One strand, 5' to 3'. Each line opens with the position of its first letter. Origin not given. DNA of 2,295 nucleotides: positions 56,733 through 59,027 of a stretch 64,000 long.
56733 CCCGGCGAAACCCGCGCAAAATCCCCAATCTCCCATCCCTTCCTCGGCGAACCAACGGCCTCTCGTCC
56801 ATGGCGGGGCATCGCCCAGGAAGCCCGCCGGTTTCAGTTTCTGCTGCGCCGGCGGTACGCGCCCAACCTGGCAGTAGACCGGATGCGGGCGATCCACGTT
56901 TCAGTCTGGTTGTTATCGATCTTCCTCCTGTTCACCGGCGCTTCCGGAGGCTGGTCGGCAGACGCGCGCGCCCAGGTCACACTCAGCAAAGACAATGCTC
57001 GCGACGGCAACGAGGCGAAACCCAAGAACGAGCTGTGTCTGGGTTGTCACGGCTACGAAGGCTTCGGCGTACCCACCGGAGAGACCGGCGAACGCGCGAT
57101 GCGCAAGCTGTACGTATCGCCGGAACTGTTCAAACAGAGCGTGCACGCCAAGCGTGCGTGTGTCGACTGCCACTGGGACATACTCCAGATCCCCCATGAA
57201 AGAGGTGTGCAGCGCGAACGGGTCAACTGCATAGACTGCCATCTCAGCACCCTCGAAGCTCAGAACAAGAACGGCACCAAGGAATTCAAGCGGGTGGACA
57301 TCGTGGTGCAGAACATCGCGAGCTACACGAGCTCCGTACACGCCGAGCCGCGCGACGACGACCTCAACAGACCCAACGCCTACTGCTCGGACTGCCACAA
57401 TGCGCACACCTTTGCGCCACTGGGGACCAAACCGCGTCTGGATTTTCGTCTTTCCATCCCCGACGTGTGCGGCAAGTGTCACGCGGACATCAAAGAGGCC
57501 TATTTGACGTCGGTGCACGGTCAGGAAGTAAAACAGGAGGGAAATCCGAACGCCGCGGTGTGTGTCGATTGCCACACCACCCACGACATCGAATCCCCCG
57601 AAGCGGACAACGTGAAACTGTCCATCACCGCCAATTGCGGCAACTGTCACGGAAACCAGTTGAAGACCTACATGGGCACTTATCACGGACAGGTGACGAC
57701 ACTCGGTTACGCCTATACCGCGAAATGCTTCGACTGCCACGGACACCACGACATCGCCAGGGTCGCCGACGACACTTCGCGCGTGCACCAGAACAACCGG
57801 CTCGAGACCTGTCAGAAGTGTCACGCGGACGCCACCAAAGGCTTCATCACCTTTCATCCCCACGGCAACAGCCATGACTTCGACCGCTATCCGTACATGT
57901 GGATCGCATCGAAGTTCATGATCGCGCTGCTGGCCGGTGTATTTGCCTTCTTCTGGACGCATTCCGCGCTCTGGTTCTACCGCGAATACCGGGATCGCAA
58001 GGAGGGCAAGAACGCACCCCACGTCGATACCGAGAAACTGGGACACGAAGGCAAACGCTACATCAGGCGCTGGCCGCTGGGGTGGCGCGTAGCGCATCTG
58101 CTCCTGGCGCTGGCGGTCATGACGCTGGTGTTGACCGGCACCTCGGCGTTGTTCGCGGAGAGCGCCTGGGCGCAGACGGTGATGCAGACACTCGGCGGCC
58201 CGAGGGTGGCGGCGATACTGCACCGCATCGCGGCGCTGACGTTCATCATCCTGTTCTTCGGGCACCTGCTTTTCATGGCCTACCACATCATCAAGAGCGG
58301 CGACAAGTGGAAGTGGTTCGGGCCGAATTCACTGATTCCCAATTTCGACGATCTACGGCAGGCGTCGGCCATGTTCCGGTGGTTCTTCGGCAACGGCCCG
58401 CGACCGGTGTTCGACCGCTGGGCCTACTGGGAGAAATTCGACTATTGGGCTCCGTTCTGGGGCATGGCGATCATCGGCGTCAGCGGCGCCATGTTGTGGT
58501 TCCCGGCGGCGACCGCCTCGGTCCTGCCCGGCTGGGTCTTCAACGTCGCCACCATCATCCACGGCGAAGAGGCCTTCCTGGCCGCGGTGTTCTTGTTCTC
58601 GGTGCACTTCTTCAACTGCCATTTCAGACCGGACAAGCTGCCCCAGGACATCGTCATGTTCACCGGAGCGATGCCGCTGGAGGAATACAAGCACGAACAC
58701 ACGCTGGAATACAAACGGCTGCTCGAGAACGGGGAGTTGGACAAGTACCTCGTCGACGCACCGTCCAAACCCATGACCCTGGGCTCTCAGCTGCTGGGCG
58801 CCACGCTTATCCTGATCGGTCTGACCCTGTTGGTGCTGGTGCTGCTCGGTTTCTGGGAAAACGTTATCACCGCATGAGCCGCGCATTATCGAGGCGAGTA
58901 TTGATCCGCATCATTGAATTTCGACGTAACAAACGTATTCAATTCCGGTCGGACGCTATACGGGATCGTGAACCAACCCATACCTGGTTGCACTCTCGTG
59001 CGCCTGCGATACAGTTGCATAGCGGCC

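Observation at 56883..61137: CbcL-like nine-heme/cytochrome-b fusion with a tetrahaem c4-type lipoprotein and a dihaem c4: a self-contained quinone-to-periplasm electron module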

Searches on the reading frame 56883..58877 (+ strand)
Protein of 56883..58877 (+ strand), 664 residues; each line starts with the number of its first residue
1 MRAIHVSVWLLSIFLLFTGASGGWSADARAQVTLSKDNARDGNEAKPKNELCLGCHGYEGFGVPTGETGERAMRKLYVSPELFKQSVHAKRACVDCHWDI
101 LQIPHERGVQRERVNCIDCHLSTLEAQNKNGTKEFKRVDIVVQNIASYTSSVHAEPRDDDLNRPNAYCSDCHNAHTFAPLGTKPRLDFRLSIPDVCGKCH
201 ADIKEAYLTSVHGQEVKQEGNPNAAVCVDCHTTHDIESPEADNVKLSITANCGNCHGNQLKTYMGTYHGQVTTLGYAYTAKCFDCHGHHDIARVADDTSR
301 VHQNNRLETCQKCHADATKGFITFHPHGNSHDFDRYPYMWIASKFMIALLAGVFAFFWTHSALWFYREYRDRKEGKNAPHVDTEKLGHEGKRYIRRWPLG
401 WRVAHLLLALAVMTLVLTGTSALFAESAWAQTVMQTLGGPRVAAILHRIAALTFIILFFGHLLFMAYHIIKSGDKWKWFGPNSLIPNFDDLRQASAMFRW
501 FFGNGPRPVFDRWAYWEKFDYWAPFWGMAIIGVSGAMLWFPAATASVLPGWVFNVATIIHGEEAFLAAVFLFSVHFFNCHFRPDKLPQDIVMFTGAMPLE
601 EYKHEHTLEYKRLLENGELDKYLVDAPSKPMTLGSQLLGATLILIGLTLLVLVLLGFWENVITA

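Call 4: search_protein_families(library=pfam, proteins=[window:56883-58877:+], max_evalue=0.1)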
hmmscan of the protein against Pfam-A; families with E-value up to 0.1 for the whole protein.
window:56883-58877:+ (664 aa): 6 families
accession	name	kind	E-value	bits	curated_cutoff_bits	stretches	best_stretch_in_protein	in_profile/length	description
PF14522.11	Cytochrome_C7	-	1.1e-11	44.8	24.8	4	104-200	4-66/67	Cytochrome c7 and related cytochrome c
PF22113.1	Mtrc-MtrF_II-IV_dom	-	6.3e-10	39.3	30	1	89-234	5-166/176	Outer membrane cytochrome MtrC/MtrF-like, domains II/IV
PF01292.26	Ni_hydr_CYTB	-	1.1e-08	35.6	30.1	2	396-576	1-159/179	Prokaryotic cytochrome b561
PF14537.11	Cytochrom_c3_2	-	5e-08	33.7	25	3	88-200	2-78/79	Cytochrome c3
PF09699.15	Paired_CXXCH_1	-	2.2e-07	30.9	20.6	2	167-204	8-40/41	Doubled CXXCH motif (Paired_CXXCH_1)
PF02085.21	Cytochrom_CIII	-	0.00077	20.2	22.9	0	80-172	20-101/101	Class III cytochrome C family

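Call 5: search_protein_families(library=ncbifam, proteins=[window:56883-58877:+], max_evalue=0.1)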
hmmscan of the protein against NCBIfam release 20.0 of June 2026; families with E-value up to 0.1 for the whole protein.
window:56883-58877:+ (664 aa): 6 families
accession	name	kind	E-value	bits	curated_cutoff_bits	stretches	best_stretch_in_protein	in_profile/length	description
NF041028.1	decahem_GSU2203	exception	2e-09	37.1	325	2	48-205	66-212/317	GSU2203 family decaheme c-type cytochrome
TIGR01583.1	formate-DH-gamm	equivalog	6.4e-07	29.5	115.85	1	394-611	2-199/204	formate dehydrogenase subunit gamma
TIGR03153.1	cytochr_NrfH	equivalog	3e-05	24.1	134.2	1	86-203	24-136/138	cytochrome c nitrite reductase small subunit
TIGR04257.1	nanowire_3heme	domain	0.002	18.2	40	0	166-202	24-60/75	c(7)-type cytochrome triheme domain-containing protein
NF007924.0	PRK10639.1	equivalog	0.002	17.9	341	1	392-578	5-170/211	formate dehydrogenase cytochrome b556 subunit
TIGR03146.1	cyt_nit_nrfB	equivalog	0.021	15.1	166.6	0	89-175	10-94/145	cytochrome c nitrite reductase pentaheme subunit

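Call 6: find_homologous_proteins(query=window:56883-58877:+, max_evalue=0.00001)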
Query window:56883-58877:+ (664 aa): 2687 proteins with E <= 0.00001 among 8000 candidates; the best 120 are listed.
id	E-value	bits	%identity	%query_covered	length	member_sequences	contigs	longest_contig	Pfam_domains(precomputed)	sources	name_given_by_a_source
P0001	0.0e+0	1433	87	100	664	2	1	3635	PF09699.16,PF14537.12,PF01292.27,PF02085.22,PF14522.12,PF22113.2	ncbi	-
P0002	0.0e+0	1278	77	100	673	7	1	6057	PF09699.16,PF14537.12,PF01292.27,PF14522.12,PF22113.2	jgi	jgi:cytochrome b subunit of formate dehydrogenase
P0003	0.0e+0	1260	77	100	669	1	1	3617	PF09699.16,PF14537.12,PF01292.27,PF14522.12,PF22113.2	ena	-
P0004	0.0e+0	1221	75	100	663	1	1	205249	PF09699.16,PF14537.12,PF01292.27,PF14522.12,PF22113.2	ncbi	-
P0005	0.0e+0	1064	65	100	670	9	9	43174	PF09699.16,PF14537.12,PF01292.27,PF14522.12,PF22113.2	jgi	jgi:predicted CXXCH cytochrome family protein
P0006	0.0e+0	1045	65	100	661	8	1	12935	PF09699.16,PF14537.12,PF01292.27,PF02085.22,PF14522.12,PF22113.2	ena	-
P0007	0.0e+0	1035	64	100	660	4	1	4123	PF09699.16,PF14537.12,PF01292.27,PF02085.22,PF14522.12,PF22113.2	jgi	jgi:cytochrome b subunit of formate dehydrogenase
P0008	0.0e+0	1032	65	99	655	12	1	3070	PF09699.16,PF14537.12,PF01292.27,PF14522.12,PF22113.2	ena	-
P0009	0.0e+0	1025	63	96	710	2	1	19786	PF09699.16,PF14537.12,PF01292.27,PF14522.12,PF22113.2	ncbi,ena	-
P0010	0.0e+0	1022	65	100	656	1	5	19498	PF09699.16,PF14537.12,PF01292.27,PF14522.12,PF22113.2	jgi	jgi:cytochrome b subunit of formate dehydrogenase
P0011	0.0e+0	1021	65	100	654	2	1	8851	PF09699.16,PF14537.12,PF01292.27,PF03264.20,PF02085.22,PF14522.12,PF22113.2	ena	-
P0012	0.0e+0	1015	65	95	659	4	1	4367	PF09699.16,PF14537.12,PF01292.27,PF14522.12,PF22113.2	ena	-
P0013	0.0e+0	1012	67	93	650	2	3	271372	PF09699.16,PF14537.12,PF01292.27,PF14522.12,PF22113.2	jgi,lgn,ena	-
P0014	0.0e+0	1011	67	96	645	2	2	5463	PF09699.16,PF14537.12,PF01292.27,PF14522.12,PF22113.2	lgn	-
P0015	2.6e-298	1009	64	99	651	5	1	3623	PF09699.16,PF14537.12,PF01292.27,PF14522.12,PF22113.2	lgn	-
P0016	3.7e-297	1005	63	97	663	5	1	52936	PF09699.16,PF14537.12,PF01292.27,PF14522.12,PF22113.2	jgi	jgi:predicted CXXCH cytochrome family protein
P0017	6.0e-297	1005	65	99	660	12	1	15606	PF09699.16,PF14537.12,PF01292.27,PF14522.12,PF22113.2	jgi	jgi:cytochrome b subunit of formate dehydrogenase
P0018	1.5e-296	1003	63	97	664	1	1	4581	PF09699.16,PF14537.12,PF01292.27,PF02085.22,PF14522.12,PF22113.2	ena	-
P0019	1.6e-296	1003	64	96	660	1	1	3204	PF09699.16,PF14537.12,PF01292.27,PF02085.22,PF14522.12,PF22113.2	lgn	-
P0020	2.9e-296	1002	66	95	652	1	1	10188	PF09699.16,PF14537.12,PF01292.27,PF02085.22,PF14522.12,PF22113.2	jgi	-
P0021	2.9e-296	1002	64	99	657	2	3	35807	PF09699.16,PF14537.12,PF01292.27,PF02085.22,PF14522.12,PF22113.2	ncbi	-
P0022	4.2e-296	1002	65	96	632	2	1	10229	PF09699.16,PF14537.12,PF01292.27,PF14522.12,PF22113.2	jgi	jgi:cytochrome b subunit of formate dehydrogenase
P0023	2.5e-295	999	65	97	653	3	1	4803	PF09699.16,PF14537.12,PF01292.27,PF02085.22,PF14522.12,PF22113.2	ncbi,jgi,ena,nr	ncbi:MAG: cytochrome C [Alphaproteobacteria bacterium]|nr:cytochrome C [Alphaproteobacteria bacteriu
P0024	3.7e-295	999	64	99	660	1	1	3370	PF09699.16,PF14537.12,PF01292.27,PF02085.22,PF14522.12,PF22113.2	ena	-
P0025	7.7e-295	998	63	100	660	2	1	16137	PF09699.16,PF14537.12,PF01292.27,PF14522.12,PF22113.2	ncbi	-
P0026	1.1e-294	997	63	96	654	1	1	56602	PF09699.16,PF14537.12,PF01292.27,PF03264.20,PF14522.12,PF22113.2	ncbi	-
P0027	1.9e-294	996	64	96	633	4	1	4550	PF09699.16,PF14537.12,PF01292.27,PF02085.22,PF14522.12,PF22113.2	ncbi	-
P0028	2.1e-294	996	63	96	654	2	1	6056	PF09699.16,PF14537.12,PF01292.27,PF03264.20,PF02085.22,PF14522.12,PF22113.2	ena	-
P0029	2.1e-294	996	65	94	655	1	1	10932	PF09699.16,PF14537.12,PF01292.27,PF14522.12,PF22113.2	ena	-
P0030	3.2e-294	996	65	99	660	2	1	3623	PF09699.16,PF14537.12,PF01292.27,PF02085.22,PF14522.12,PF22113.2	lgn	-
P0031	5.2e-294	995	64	98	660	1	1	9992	PF09699.16,PF14537.12,PF01292.27,PF14522.12,PF22113.2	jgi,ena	-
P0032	9.0e-294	994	62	100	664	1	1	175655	PF09699.16,PF14537.12,PF01292.27,PF03264.20,PF14522.12,PF22113.2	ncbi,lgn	-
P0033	3.4e-293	992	66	98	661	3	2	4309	PF09699.16,PF14537.12,PF01292.27,PF03264.20,PF02085.22,PF14522.12,PF22113.2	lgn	-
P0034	3.5e-293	992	61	100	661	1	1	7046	PF09699.16,PF14537.12,PF01292.27,PF14522.12,PF22113.2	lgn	-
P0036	9.7e-293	991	63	97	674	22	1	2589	PF09699.16,PF14537.12,PF01292.27,PF14522.12,PF22113.2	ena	-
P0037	2.9e-292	989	63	100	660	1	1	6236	PF09699.16,PF14537.12,PF01292.27,PF14522.12,PF22113.2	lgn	-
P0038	7.2e-291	985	64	99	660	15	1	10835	PF09699.16,PF14537.12,PF01292.27,PF14522.12,PF22113.2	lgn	-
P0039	9.2e-291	984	65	93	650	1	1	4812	PF09699.16,PF14537.12,PF01292.27,PF14522.12,PF22113.2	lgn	-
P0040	1.0e-290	984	61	100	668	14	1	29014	PF09699.16,PF14537.12,PF01292.27,PF14522.12,PF22113.2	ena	-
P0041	1.3e-290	984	61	100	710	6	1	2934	PF09699.16,PF14537.12,PF01292.27,PF14522.12,PF22113.2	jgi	jgi:cytochrome b subunit of formate dehydrogenase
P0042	1.9e-290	983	61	100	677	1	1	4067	PF09699.16,PF14537.12,PF01292.27,PF14522.12,PF22113.2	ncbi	-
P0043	3.0e-290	983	64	100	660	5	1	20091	PF09699.16,PF14537.12,PF01292.27,PF14522.12,PF22113.2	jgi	jgi:cytochrome b subunit of formate dehydrogenase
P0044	4.4e-290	982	62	99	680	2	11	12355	PF09699.16,PF14537.12,PF01292.27,PF14522.12,PF22113.2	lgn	-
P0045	1.1e-289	981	62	95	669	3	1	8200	PF09699.16,PF14537.12,PF01292.27,PF14522.12,PF22113.2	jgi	jgi:cytochrome b subunit of formate dehydrogenase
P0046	2.7e-289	979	63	93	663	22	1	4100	PF09699.16,PF14537.12,PF01292.27,PF14522.12,PF22113.2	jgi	-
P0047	3.2e-288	976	65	94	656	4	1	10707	PF09699.16,PF14537.12,PF01292.27,PF14522.12,PF22113.2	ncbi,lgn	-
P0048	4.6e-286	969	62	99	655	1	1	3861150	PF09699.16,PF14537.12,PF01292.27,PF03264.20,PF02085.22,PF14522.12,PF22113.2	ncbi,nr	ncbi:MAG: hypothetical protein JSU82_14225 [Rhodospirillales bacterium]|nr:MAG: hypothetical protein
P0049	1.5e-285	967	63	95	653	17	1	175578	PF09699.16,PF14537.12,PF01292.27,PF14522.12,PF22113.2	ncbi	ncbi:cytochrome b/b6 domain-containing protein [Kaarinaea lacus]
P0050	9.1e-285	964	63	95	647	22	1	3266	PF09699.16,PF14537.12,PF01292.27,PF14522.12,PF22113.2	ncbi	-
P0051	1.3e-284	964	63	94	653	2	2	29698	PF09699.16,PF14537.12,PF01292.27,PF02085.22,PF14522.12,PF22113.2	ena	-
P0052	1.4e-284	964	60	96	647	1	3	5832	PF09699.16,PF14537.12,PF01292.27,PF14522.12,PF22113.2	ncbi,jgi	-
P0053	3.2e-284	963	60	100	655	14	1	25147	PF09699.16,PF14537.12,PF01292.27,PF14522.12,PF22113.2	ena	-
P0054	3.7e-284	962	62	95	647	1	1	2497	PF14537.12,PF01292.27,PF14522.12,PF22113.2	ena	-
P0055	3.8e-284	962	66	86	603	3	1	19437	PF09699.16,PF14537.12,PF01292.27,PF02085.22,PF14522.12,PF22113.2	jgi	jgi:cytochrome b subunit of formate dehydrogenase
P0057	1.7e-283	960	64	92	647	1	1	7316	PF09699.16,PF14537.12,PF01292.27,PF14522.12,PF22113.2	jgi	jgi:cytochrome b subunit of formate dehydrogenase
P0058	2.9e-283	959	61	100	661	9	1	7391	PF09699.16,PF14537.12,PF01292.27,PF14522.12,PF22113.2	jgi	-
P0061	5.4e-283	959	66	87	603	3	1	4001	PF09699.16,PF14537.12,PF01292.27,PF02085.22,PF14522.12,PF22113.2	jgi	jgi:cytochrome b subunit of formate dehydrogenase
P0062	5.9e-283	958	63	93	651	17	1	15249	PF09699.16,PF14537.12,PF01292.27,PF14522.12,PF22113.2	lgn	-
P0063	2.3e-282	956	63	90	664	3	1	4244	PF09699.16,PF14537.12,PF01292.27,PF14522.12,PF22113.2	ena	-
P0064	3.4e-282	956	64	90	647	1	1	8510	PF09699.16,PF14537.12,PF01292.27,PF14522.12,PF22113.2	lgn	-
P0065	3.4e-282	956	62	95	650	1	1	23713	PF09699.16,PF14537.12,PF01292.27,PF14522.12,PF22113.2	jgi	jgi:cytochrome b subunit of formate dehydrogenase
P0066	6.6e-282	955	63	95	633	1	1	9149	PF14537.12,PF01292.27,PF14522.12,PF22113.2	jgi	jgi:cytochrome b subunit of formate dehydrogenase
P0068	1.1e-281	954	62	94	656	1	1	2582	PF09699.16,PF14537.12,PF01292.27,PF02085.22,PF14522.12,PF22113.2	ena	-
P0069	1.7e-281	954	63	95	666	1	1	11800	PF09699.16,PF14537.12,PF01292.27,PF14522.12,PF22113.2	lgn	-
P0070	3.7e-281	952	60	99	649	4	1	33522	PF09699.16,PF14537.12,PF01292.27,PF14522.12,PF22113.2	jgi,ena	-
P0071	5.1e-281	952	61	96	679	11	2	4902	PF09699.16,PF14537.12,PF01292.27,PF14522.12,PF22113.2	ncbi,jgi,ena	ncbi:MAG: cytochrome C [Gammaproteobacteria bacterium]|jgi:cytochrome b subunit of formate dehydroge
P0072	6.0e-281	952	63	93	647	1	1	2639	PF09699.16,PF14537.12,PF01292.27,PF14522.12,PF22113.2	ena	-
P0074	1.9e-280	950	61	95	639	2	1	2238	PF14537.12,PF01292.27,PF14522.12,PF22113.2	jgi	jgi:cytochrome b subunit of formate dehydrogenase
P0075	2.4e-280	950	63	89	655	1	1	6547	PF09699.16,PF14537.12,PF01292.27,PF14522.12,PF22113.2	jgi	jgi:predicted CXXCH cytochrome family protein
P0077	7.9e-280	948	63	93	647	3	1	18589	PF14537.12,PF01292.27,PF02085.22,PF14522.12,PF22113.2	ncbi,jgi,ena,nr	ncbi:MAG: cytochrome c3 family protein [Gammaproteobacteria bacterium]|nr:cytochrome c3 family prote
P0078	4.5e-279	946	63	93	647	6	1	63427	PF09699.16,PF14537.12,PF01292.27,PF14522.12,PF22113.2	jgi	jgi:cytochrome b subunit of formate dehydrogenase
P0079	4.9e-279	946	63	91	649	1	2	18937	PF14537.12,PF01292.27,PF14522.12,PF22113.2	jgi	jgi:cytochrome b subunit of formate dehydrogenase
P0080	5.1e-279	945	62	94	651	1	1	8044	PF09699.16,PF14537.12,PF01292.27,PF14522.12,PF22113.2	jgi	jgi:cytochrome b subunit of formate dehydrogenase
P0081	1.0e-278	944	62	92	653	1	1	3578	PF09699.16,PF14537.12,PF01292.27,PF14522.12,PF22113.2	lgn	-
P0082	1.1e-278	944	68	86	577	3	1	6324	PF09699.16,PF14537.12,PF01292.27,PF14522.12,PF22113.2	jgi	-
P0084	1.2e-278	944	59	100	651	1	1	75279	PF09699.16,PF14537.12,PF01292.27,PF03264.20,PF02085.22,PF14522.12,PF22113.2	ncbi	-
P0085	2.7e-278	943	60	99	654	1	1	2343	PF09699.16,PF14537.12,PF01292.27,PF14522.12,PF22113.2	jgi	jgi:cytochrome b subunit of formate dehydrogenase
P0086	6.5e-278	942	61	99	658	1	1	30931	PF09699.16,PF14537.12,PF01292.27,PF14522.12,PF22113.2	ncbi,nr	ncbi:MAG: cytochrome C [Betaproteobacteria bacterium]|nr:cytochrome C [Betaproteobacteria bacterium]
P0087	8.8e-278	941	60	95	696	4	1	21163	PF09699.16,PF14537.12,PF01292.27,PF14522.12,PF22113.2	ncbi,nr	ncbi:MAG: cytochrome c3 family protein [Gammaproteobacteria bacterium]|nr:cytochrome c3 family prote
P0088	1.6e-277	940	59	100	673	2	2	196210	PF09699.16,PF14537.12,PF01292.27,PF14522.12,PF22113.2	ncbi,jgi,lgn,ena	jgi:cytochrome b subunit of formate dehydrogenase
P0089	1.7e-277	940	60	99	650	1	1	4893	PF09699.16,PF14537.12,PF01292.27,PF14522.12,PF22113.2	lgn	-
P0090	3.2e-277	939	61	94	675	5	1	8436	PF09699.16,PF14537.12,PF01292.27,PF14522.12,PF22113.2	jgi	jgi:cytochrome b subunit of formate dehydrogenase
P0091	2.5e-276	937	59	100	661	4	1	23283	PF09699.16,PF14537.12,PF01292.27,PF03264.20,PF14522.12,PF22113.2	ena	-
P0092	3.7e-276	936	62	90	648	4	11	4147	PF14537.12,PF01292.27,PF14522.12,PF22113.2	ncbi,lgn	-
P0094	8.6e-276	935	62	94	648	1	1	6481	PF09699.16,PF14537.12,PF01292.27,PF14522.12,PF22113.2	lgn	-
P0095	1.3e-275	934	59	99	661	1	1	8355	PF09699.16,PF14537.12,PF01292.27,PF14522.12,PF22113.2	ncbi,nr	ncbi:MAG: cytochrome b/b6 domain-containing protein [Betaproteobacteria bacterium]|nr:cytochrome b/b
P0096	3.5e-275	933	62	89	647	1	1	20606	PF09699.16,PF14537.12,PF01292.27,PF14522.12,PF22113.2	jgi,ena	-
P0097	3.8e-275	933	60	95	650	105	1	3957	PF14537.12,PF01292.27,PF14522.12,PF22113.2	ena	-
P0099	3.4e-274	930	59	97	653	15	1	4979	PF09699.16,PF14537.12,PF01292.27,PF14522.12,PF22113.2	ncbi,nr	ncbi:MAG TPA: hypothetical protein VI543_03150 [Sulfuricaulis sp.]|nr:hypothetical protein [Sulfuric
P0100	4.5e-274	929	59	100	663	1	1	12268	PF09699.16,PF14537.12,PF01292.27,PF03264.20,PF14522.12,PF22113.2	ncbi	ncbi:cytochrome b/b6 domain-containing protein [Kaarinaea lacus]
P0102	8.3e-273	925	61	95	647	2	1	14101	PF09699.16,PF14537.12,PF01292.27,PF14522.12,PF22113.2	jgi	-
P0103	8.8e-273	925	61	95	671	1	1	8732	PF09699.16,PF14537.12,PF01292.27,PF14522.12,PF22113.2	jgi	jgi:cytochrome b subunit of formate dehydrogenase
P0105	1.4e-272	924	61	94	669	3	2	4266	PF09699.16,PF14537.12,PF01292.27,PF14522.12,PF22113.2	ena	-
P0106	3.1e-272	923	61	92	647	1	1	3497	PF09699.16,PF14537.12,PF01292.27,PF14522.12,PF22113.2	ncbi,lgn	ncbi:MAG: hypothetical protein ACE5EU_09500 [Paracoccaceae bacterium]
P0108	4.4e-272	923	61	92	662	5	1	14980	PF09699.16,PF14537.12,PF01292.27,PF02085.22,PF14522.12,PF22113.2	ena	-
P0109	2.0e-271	920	63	93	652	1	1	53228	PF09699.16,PF14537.12,PF01292.27,PF14522.12,PF22113.2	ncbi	-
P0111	4.0e-271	919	60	99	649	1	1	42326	PF09699.16,PF14537.12,PF01292.27,PF14522.12,PF22113.2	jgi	jgi:cytochrome b subunit of formate dehydrogenase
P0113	1.4e-270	918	58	99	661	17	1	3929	PF09699.16,PF14537.12,PF01292.27,PF14522.12,PF22113.2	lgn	-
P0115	5.2e-270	916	60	99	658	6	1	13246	PF09699.16,PF14537.12,PF01292.27,PF14522.12,PF22113.2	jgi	-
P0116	8.3e-270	915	60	93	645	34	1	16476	PF09699.16,PF14537.12,PF01292.27,PF14522.12,PF22113.2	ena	-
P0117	9.3e-270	915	58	99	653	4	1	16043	PF09699.16,PF14537.12,PF01292.27,PF14522.12,PF22113.2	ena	-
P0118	1.1e-269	915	61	92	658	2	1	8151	PF09699.16,PF14537.12,PF01292.27,PF14522.12,PF22113.2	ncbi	-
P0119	1.1e-269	915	58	99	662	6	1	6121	PF09699.16,PF14537.12,PF01292.27,PF14522.12,PF22113.2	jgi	-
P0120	1.3e-269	914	61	92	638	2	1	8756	PF09699.16,PF14537.12,PF01292.27,PF14522.12,PF22113.2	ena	-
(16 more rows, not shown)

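Call 7: search_solved_structures(query=window:56883-58877:+, max_evalue=1, show_alignments=2)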
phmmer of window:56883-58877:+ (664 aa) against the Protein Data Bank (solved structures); distinct sequences matched with E-value up to 1: 4.
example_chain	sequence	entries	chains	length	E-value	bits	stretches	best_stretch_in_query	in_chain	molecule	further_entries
28pb_A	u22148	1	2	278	1e-05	27.2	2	160-233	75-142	Cytochrome c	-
7ood_x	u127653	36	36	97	0.19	13.1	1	167-225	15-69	50S ribosomal protein L31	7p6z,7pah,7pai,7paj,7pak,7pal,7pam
6i5b_A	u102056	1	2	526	0.66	11.3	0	218-295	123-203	Uncharacterized protein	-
2p0x_A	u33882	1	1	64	0.67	11.2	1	241-277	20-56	abiotic ATP-binding, folding optimized protein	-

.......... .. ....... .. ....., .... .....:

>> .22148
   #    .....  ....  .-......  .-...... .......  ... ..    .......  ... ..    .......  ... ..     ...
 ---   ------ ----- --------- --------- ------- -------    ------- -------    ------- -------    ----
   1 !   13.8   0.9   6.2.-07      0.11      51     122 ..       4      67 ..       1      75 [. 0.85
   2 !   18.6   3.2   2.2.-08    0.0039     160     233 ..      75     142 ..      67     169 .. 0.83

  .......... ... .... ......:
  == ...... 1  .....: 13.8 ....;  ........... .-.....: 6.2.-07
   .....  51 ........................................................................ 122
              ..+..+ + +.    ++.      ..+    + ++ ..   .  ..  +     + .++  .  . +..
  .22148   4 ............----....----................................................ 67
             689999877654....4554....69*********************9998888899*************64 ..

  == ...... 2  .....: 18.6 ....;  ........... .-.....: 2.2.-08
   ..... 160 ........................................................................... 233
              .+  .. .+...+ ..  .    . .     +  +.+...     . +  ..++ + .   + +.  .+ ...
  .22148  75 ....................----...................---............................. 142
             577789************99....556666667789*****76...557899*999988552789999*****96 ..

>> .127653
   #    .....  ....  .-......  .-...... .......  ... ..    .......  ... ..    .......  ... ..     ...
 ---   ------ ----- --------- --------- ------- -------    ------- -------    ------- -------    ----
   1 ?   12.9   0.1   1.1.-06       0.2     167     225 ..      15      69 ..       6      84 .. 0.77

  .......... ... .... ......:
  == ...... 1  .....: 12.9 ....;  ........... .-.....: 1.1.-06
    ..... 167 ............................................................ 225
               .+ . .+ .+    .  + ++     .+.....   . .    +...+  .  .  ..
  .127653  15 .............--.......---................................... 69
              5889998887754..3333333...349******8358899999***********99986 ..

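Call 13: find_encoding_contigs(protein=window:56883-58877:+, flank=10000, max_places=4)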
Protein window:56883-58877:+ (664 aa): no gene with exactly this product is on record in the collection.
